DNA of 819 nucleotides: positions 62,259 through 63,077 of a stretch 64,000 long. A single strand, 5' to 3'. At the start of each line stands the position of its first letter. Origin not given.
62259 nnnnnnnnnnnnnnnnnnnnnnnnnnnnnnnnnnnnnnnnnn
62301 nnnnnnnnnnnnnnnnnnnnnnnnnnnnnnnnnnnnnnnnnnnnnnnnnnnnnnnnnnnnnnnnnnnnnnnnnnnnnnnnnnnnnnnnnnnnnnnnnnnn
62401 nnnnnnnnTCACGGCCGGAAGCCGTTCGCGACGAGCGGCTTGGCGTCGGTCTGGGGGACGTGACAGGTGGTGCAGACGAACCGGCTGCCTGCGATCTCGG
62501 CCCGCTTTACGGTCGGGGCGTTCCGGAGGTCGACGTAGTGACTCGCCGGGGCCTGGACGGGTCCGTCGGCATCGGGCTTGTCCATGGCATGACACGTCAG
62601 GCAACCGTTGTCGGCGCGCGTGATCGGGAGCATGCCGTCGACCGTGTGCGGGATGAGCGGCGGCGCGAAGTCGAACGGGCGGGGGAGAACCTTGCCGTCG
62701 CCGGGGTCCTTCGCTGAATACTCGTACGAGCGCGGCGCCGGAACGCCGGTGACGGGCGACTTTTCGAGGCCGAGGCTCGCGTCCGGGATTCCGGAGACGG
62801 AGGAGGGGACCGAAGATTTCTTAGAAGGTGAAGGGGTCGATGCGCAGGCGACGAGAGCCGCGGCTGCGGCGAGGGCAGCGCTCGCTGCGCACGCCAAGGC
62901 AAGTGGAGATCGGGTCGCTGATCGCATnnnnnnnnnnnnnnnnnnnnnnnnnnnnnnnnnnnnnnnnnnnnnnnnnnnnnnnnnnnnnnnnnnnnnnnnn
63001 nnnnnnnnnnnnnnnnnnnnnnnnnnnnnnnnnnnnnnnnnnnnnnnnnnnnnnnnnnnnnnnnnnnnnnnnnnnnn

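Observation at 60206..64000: Compact nitrate-to-ammonium module napA-napB-nrfH-nrfA on one strand with a single NapC/NrfH-type quinol dehydrogenase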

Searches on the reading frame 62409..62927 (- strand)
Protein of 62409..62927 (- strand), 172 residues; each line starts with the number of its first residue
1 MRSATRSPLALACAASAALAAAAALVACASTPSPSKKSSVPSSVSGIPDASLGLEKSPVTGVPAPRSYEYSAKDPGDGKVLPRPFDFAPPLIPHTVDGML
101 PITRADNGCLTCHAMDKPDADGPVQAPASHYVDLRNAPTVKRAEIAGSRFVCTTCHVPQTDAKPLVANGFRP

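Call 3: search_protein_families(library=pfam, proteins=[window:62409-62927:-], max_evalue=0.01)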
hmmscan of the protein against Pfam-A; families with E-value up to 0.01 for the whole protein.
window:62409-62927:- (172 aa): 2 families
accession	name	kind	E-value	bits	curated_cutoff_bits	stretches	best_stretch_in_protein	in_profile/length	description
PF03892.19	NapB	-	3.8e-28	98.6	25.1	1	71-171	30-126/127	Nitrate reductase cytochrome c-type subunit (NapB)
PF09699.15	Paired_CXXCH_1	-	0.0016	18.5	20.6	0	104-114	27-37/41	Doubled CXXCH motif (Paired_CXXCH_1)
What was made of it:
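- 62409..62927 (-): napB: dihaem cytochrome c subunit (172 aa), with a predicted lipoprotein signal peptide (lipobox LVAC, Cys28) and a Ser/Pro/Lys-rich linker. PF03892, 98.6 bits (call 3).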

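Call 4: search_protein_families(library=ncbifam, proteins=[window:62409-62927:-], max_evalue=0.01)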
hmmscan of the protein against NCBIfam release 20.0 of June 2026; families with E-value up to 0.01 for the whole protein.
window:62409-62927:- (172 aa): 1 family
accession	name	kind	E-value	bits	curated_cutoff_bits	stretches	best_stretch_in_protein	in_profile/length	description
NF008609.0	PRK11586.1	equivalog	2.1e-18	66.6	230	1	73-172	48-143/149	nitrate reductase cytochrome c-type subunit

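Call 5: find_encoding_contigs(protein=window:62409-62927:-, flank=10000, max_places=8)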
Protein window:62409-62927:- (172 aa): 2 contigs read that carry it; 2 places shown.
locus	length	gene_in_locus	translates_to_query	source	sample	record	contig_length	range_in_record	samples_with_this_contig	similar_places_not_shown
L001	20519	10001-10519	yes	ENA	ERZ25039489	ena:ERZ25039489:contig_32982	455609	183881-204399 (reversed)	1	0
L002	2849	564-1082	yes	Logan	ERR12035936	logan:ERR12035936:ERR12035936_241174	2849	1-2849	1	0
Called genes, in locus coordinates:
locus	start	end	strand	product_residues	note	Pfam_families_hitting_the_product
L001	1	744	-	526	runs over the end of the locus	PF03007:WS_DGAT_cat, PF06974:WS_DGAT_C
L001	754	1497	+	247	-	PF00027:cNMP_binding, PF13545:HTH_Crp_2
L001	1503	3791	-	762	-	PF22085:NorB_cytochrome_c-like, PF00115:COX1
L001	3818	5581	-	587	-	PF00654:Voltage_CLC, PF00571:CBS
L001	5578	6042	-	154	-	PF22381:Staph_reg_Sar_Rot (weak), PF12802:MarR_2, PF01047:MarR, PF13463:HTH_27 (weak), PF09339:HTH_IclR (faint)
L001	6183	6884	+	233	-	PF04405:ScdA_N, PF01814:Hemerythrin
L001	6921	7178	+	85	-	PF03927:NapD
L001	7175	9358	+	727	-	PF04879:Molybdop_Fe4S4, PF00384:Molybdopterin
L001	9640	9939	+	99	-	PF01568:Molydop_binding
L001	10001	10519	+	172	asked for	PF03892:NapB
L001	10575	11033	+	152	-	PF03264:Cytochrom_NNT (weak)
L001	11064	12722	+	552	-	PF02335:Cytochrom_C552, PF14522:Cytochrome_C7 (faint)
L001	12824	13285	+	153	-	PF00571:CBS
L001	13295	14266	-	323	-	PF01063:Aminotran_4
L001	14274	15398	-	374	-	PF00180:Iso_dh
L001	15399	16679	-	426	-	PF00682:HMGL-like, PF22617:HCS_D2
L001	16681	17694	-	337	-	PF00670:AdoHcyase_NAD (weak), PF02826:2-Hacid_dh_C, PF03807:F420_oxidored (weak), PF07991:KARI_N, PF01450:KARI_C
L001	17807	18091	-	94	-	PF22629:ACT_AHAS_ss, PF13710:ACT_5 (weak)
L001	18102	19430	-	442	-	PF00205:TPP_enzyme_M, PF02775:TPP_enzyme_C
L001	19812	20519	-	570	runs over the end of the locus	PF00920:ILVD_EDD_N, PF24877:ILV_EDD_C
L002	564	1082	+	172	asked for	PF03892:NapB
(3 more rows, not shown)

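Call 21: find_homologous_proteins(query=window:62409-62927:-, max_evalue=0.00001)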
Query window:62409-62927:- (172 aa): 233 proteins with E <= 0.00001 among 1390 candidates; the best 120 are listed.
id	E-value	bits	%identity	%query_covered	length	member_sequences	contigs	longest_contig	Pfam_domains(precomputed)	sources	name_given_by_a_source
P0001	2.6e-106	371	100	100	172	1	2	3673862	PF03892.20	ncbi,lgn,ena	-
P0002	1.3e-77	277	79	80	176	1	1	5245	PF03892.20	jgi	jgi:cytochrome c-type protein NapB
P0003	1.2e-76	274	77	100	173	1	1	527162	PF03892.20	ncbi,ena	-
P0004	6.2e-75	269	81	81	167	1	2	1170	PF03892.20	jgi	jgi:cytochrome c-type protein NapB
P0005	1.8e-74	267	80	83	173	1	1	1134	PF03892.20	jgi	jgi:cytochrome c-type protein NapB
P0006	3.0e-74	267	74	100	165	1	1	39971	PF03892.20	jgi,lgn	-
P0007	8.1e-72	259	72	100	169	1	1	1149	PF03892.20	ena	-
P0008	9.6e-69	249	77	81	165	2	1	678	PF03892.20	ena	-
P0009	3.6e-68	247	75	92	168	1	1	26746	PF03892.20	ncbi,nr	ncbi:MAG TPA: nitrate reductase cytochrome c-type subunit [Thermoanaerobaculia bacterium]|nr:nitrate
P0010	7.1e-66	239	80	75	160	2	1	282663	PF03892.20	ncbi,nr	ncbi:MAG: nitrate reductase cytochrome c-type subunit [Acidobacteria bacterium]|nr:nitrate reductase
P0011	4.5e-65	237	80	74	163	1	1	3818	PF03892.20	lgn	-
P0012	3.0e-64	234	71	85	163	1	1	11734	PF03892.20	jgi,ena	-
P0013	7.7e-64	233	79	74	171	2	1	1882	PF03892.20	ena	-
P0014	2.8e-63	231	78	75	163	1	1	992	PF03892.20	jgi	jgi:cytochrome c-type protein NapB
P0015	3.8e-62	227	77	74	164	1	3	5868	PF03892.20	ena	-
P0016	8.3e-60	220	72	80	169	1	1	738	PF03892.20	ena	-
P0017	4.5e-59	217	82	66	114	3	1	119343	PF03892.20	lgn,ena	-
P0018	1.0e-54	203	62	91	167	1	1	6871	PF03892.20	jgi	jgi:cytochrome c-type protein NapB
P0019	1.8e-54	202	69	75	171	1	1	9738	PF03892.20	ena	-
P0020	8.9e-54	200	75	66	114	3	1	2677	PF03892.20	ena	-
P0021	3.8e-53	198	76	66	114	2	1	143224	PF03892.20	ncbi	ncbi:MAG TPA: nitrate reductase cytochrome c-type subunit [Thermoanaerobaculia bacterium]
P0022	3.1e-35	140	54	73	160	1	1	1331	PF03892.20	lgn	-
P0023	2.5e-33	133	47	81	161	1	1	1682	PF03892.20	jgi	-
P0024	4.7e-31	126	45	97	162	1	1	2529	PF03892.20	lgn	-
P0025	6.4e-31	126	44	94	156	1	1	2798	PF03892.20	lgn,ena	-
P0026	1.0e-30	125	44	73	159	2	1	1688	PF03892.20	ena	-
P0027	1.3e-30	125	53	73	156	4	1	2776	PF03892.20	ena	-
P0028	1.7e-30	124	45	91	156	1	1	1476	PF03892.20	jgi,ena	-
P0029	4.3e-30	123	47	77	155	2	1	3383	PF03892.20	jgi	-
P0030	1.5e-29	121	45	90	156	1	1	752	PF03892.20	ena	-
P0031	2.9e-29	120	53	70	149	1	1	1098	PF03892.20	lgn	-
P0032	3.3e-29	120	50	76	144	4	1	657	PF03892.20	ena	-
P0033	2.5e-28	117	51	73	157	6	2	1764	PF03892.20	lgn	-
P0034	1.1e-27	115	43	79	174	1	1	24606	PF03892.20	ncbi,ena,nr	ncbi:MAG: hypothetical protein F9K18_05080 [Thermoanaerobaculia bacterium]|nr:MAG: hypothetical prot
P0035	3.0e-27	114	44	94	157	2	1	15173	PF03892.20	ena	-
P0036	1.5e-23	102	46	78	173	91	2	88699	PF03892.20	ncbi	ncbi:nitrate reductase cytochrome c-type subunit [Campylobacter upsaliensis]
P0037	2.5e-21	94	49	56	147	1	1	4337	PF03892.20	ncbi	-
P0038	7.2e-19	86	47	53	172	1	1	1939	PF03892.20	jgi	jgi:cytochrome c-type protein NapB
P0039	3.1e-18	84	37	86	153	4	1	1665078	PF03892.20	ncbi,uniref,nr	ncbi:nitrate reductase cytochrome c-type subunit [Uliginosibacterium aquaticum]|uniref:Periplasmic n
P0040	2.6e-17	81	50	53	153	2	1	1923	PF03892.20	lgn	-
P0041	2.8e-17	81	38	76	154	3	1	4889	PF03892.20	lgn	-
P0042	2.8e-17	81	48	56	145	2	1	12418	PF03892.20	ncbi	-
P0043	3.0e-17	81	48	56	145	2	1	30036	PF03892.20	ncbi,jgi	-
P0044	3.2e-17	81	39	76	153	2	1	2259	PF03892.20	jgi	jgi:nitrate reductase (cytochrome), electron transfer subunit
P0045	4.1e-17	81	38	86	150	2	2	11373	PF03892.20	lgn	-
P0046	3.2e-16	78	41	64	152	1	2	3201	PF03892.20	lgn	-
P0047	3.6e-16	78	37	77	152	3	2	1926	PF03892.20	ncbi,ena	-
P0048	5.7e-16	77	41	58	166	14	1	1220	PF03892.20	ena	-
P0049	1.0e-15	76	48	53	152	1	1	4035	PF03892.20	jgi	-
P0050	1.3e-15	76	41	64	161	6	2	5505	PF03892.20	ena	-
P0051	1.4e-15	76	43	58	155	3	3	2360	PF03892.20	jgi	jgi:nitrate reductase (cytochrome), electron transfer subunit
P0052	1.5e-15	76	36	93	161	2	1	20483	PF03892.20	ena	-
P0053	1.5e-15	76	39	66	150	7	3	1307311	PF03892.20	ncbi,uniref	ncbi:nitrate reductase cytochrome c-type subunit [Uliginosibacterium paludis]|uniref:Periplasmic nit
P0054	1.7e-15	75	37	78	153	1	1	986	PF03892.20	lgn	-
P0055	2.5e-15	75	47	53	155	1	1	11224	PF03892.20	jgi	jgi:cytochrome c-type protein NapB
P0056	2.6e-15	75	47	53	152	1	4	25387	PF03892.20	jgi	jgi:cytochrome c-type protein NapB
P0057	2.8e-15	75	40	59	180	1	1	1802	PF03892.20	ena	-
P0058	3.4e-15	74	37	89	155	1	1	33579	PF03892.20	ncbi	-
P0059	5.7e-15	74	40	55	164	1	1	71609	PF03892.20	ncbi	-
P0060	7.7e-15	73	38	70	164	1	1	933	PF03892.20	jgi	jgi:nitrate reductase (cytochrome), electron transfer subunit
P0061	7.7e-15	73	35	89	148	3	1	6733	PF03892.20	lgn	-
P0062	9.4e-15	73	40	70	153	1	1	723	PF03892.20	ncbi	-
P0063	1.1e-14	73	45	63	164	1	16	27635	PF03892.20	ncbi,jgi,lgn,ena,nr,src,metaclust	ncbi:MAG: hypothetical protein A3J29_15615 [Acidobacteria bacterium RIFCSPLOWO2_12_FULL_67_14b]|nr:M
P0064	1.2e-14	73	41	58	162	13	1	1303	PF03892.20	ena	-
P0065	1.4e-14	72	38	65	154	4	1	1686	PF03892.20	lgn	-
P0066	1.7e-14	72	43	52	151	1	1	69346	PF03892.20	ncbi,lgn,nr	ncbi:MAG: nitrate reductase cytochrome c-type subunit [Burkholderiales bacterium]|nr:nitrate reducta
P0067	1.8e-14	72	46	52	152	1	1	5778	PF03892.20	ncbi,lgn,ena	-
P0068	1.8e-14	72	42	58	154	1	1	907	PF03892.20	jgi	jgi:cytochrome c-type protein NapB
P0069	1.8e-14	72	39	65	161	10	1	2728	PF03892.20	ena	-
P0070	2.1e-14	72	40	72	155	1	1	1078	PF03892.20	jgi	jgi:cytochrome c-type protein NapB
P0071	2.3e-14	72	34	91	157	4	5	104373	PF03892.20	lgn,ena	-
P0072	2.4e-14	72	32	97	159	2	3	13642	PF03892.20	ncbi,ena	-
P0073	2.5e-14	72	46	52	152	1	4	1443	PF03892.20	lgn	-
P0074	2.5e-14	72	43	59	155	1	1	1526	PF03892.20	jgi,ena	-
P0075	3.1e-14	71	41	62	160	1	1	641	PF03892.20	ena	-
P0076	3.1e-14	71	45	52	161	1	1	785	PF03892.20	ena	-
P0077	3.1e-14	71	35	99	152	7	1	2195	PF03892.20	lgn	-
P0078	3.4e-14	71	43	53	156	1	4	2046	PF03892.20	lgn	-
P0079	3.6e-14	71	34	91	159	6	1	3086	PF03892.20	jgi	jgi:cytochrome c-type protein NapB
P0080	3.7e-14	71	46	53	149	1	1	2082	PF03892.20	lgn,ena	-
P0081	3.7e-14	71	41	67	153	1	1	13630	PF03892.20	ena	-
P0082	3.8e-14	71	44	55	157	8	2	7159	PF03892.20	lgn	-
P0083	4.1e-14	71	35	94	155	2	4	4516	PF03892.20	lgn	-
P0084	4.4e-14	71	40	68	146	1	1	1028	PF03892.20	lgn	-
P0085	4.5e-14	71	38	67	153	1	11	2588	PF03892.20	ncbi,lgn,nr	ncbi:MAG: nitrate reductase cytochrome c-type subunit [Rubrivivax sp.]|nr:nitrate reductase cytochro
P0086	4.6e-14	71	40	67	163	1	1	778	PF03892.20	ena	-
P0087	4.7e-14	71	37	71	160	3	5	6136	PF03892.20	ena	-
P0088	5.0e-14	71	37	78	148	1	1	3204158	PF03892.20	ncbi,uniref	ncbi:nitrate reductase cytochrome c-type subunit [Chitinibacter sp. S2-10]|uniref:nitrate reductase 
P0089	5.1e-14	71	44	52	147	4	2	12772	PF03892.20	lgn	-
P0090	5.2e-14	71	45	52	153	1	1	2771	PF03892.20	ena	-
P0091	5.2e-14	71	41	58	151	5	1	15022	PF03892.20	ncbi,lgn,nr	ncbi:MAG: nitrate reductase cytochrome c-type subunit [Rhodocyclaceae bacterium]|nr:nitrate reductas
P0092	5.5e-14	70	46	53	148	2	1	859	PF03892.20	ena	-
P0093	5.6e-14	70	45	52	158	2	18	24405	PF03892.20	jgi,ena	jgi:cytochrome c-type protein NapB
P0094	5.6e-14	70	41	67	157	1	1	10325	PF03892.20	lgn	-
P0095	5.8e-14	70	31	99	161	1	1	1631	PF03892.20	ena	-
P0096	6.1e-14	70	42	56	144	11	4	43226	PF03892.20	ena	-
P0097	6.2e-14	70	45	53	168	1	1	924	PF03892.20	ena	-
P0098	6.8e-14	70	42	62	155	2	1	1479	PF03892.20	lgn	-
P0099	7.3e-14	70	43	53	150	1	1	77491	PF03892.20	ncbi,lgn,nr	ncbi:MAG: nitrate reductase cytochrome c-type subunit [Burkholderiales bacterium]|nr:nitrate reducta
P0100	7.5e-14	70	43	56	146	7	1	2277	PF03892.20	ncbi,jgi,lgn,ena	jgi:cytochrome c-type protein NapB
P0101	7.7e-14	70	44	58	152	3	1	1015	PF03892.20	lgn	-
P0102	8.0e-14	70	42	58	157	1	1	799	PF03892.20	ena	-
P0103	8.6e-14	70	34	95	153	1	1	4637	PF03892.20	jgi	jgi:cytochrome c-type protein NapB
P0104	9.0e-14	70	44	53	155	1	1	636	PF03892.20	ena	-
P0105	9.1e-14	70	43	51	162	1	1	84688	PF03892.20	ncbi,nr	ncbi:MAG: nitrate reductase cytochrome c-type subunit [Pseudomonadota bacterium]|nr:nitrate reductas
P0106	9.4e-14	70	37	72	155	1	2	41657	PF03892.20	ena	-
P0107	1.0e-13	70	38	62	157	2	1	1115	PF03892.20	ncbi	-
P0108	1.1e-13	70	45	55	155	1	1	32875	PF03892.20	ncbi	-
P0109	1.1e-13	69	44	52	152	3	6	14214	PF03892.20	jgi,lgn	-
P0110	1.2e-13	69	43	57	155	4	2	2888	PF03892.20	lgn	-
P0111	1.3e-13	69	40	66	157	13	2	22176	PF03892.20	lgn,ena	-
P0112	1.4e-13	69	40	59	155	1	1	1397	PF03892.20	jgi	jgi:cytochrome c-type protein NapB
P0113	1.4e-13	69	35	89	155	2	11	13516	PF03892.20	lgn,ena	-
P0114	1.5e-13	69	38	67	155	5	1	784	PF03892.20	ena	-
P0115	1.6e-13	69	44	52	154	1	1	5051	PF03892.20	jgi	jgi:nitrate reductase (cytochrome), electron transfer subunit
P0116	1.6e-13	69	42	59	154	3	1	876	PF03892.20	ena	-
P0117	1.8e-13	69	43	53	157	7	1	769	PF03892.20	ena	-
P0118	1.8e-13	69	45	52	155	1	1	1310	PF03892.20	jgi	jgi:cytochrome c-type protein NapB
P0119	1.9e-13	69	45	52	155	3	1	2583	PF03892.20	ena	-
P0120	2.0e-13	69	33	99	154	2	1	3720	PF03892.20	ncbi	-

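Call 22: find_encoding_contigs(protein=P0021, flank=8000, max_places=3)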
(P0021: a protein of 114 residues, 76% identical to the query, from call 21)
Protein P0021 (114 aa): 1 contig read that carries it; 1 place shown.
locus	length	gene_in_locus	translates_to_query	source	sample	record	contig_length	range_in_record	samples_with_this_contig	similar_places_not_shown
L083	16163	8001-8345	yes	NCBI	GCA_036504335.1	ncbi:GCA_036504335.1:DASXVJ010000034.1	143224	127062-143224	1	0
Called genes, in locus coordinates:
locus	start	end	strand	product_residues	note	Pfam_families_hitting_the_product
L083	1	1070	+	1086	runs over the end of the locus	PF02743:dCache_1, PF22309:HK-GC-Chemotax_sensor, PF08448:PAS_4, PF13426:PAS_9, PF00989:PAS, PF08448:PAS_4, PF13426:PAS_9, PF00512:HisKA, +7 more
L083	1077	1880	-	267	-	-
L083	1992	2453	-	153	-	PF00571:CBS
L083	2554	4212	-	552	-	PF02335:Cytochrom_C552, PF14522:Cytochrome_C7 (faint), PF22113:Mtrc-MtrF_II-IV_dom (faint)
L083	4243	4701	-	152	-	PF03264:Cytochrom_NNT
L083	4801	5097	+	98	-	PF03927:NapD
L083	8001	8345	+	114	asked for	PF03892:NapB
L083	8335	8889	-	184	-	PF01814:Hemerythrin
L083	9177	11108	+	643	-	PF12797:Fer4_2 (faint), PF13237:Fer4_10 (faint), PF14691:Fer4_20, PF01266:DAO, PF07992:Pyr_redox_2, PF13450:NAD_binding_8, PF12838:Fer4_7, PF00037:Fer4 (weak), +3 more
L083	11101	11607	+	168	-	PF00355:Rieske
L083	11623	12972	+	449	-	PF00033:Cytochrome_B, PF13631:Cytochrom_B_N_2, PF00032:Cytochrom_B_C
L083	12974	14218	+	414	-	PF14522:Cytochrome_C7 (faint), PF14537:Cytochrom_c3_2 (faint), PF13442:Cytochrome_CBB3 (faint), PF00034:Cytochrom_C, PF02433:FixO (weak)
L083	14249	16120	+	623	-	PF18764:nos_propeller, PF13473:Cupredoxin_1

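Call 23: find_encoding_contigs(protein=P0017, flank=8000, max_places=3)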
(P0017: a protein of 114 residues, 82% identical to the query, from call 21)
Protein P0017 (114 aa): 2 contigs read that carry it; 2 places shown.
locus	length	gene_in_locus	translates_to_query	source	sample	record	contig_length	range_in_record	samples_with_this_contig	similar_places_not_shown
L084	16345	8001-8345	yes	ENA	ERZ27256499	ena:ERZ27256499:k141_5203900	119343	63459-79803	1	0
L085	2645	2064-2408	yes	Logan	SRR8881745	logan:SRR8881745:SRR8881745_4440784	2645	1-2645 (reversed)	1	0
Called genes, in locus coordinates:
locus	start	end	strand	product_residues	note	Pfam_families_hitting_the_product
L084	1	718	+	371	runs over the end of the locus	PF12679:ABC2_membrane_2, PF12698:ABC2_membrane_3, PF01061:ABC2_membrane, PF12730:ABC2_membrane_4 (weak)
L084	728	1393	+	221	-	PF03006:HlyIII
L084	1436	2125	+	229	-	PF00027:cNMP_binding, PF13545:HTH_Crp_2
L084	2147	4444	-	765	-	PF22085:NorB_cytochrome_c-like, PF00115:COX1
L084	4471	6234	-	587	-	PF00654:Voltage_CLC, PF00571:CBS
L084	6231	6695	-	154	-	PF22381:Staph_reg_Sar_Rot (weak), PF12802:MarR_2, PF01047:MarR, PF09339:HTH_IclR (faint)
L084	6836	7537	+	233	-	PF04405:ScdA_N, PF01814:Hemerythrin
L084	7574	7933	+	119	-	PF03927:NapD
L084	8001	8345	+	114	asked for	PF03892:NapB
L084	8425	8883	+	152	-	PF03264:Cytochrom_NNT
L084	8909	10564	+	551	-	PF02335:Cytochrom_C552, PF14522:Cytochrome_C7 (faint)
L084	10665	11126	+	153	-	PF00571:CBS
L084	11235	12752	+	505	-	PF07719:TPR_2 (weak), PF13414:TPR_11, PF13432:TPR_16, PF14559:TPR_19 (weak), PF07719:TPR_2 (weak), PF13424:TPR_12 (weak), PF14559:TPR_19 (weak), PF00515:TPR_1 (weak), +13 more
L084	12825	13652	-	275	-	-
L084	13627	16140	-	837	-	PF00082:Peptidase_S8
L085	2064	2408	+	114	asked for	PF03892:NapB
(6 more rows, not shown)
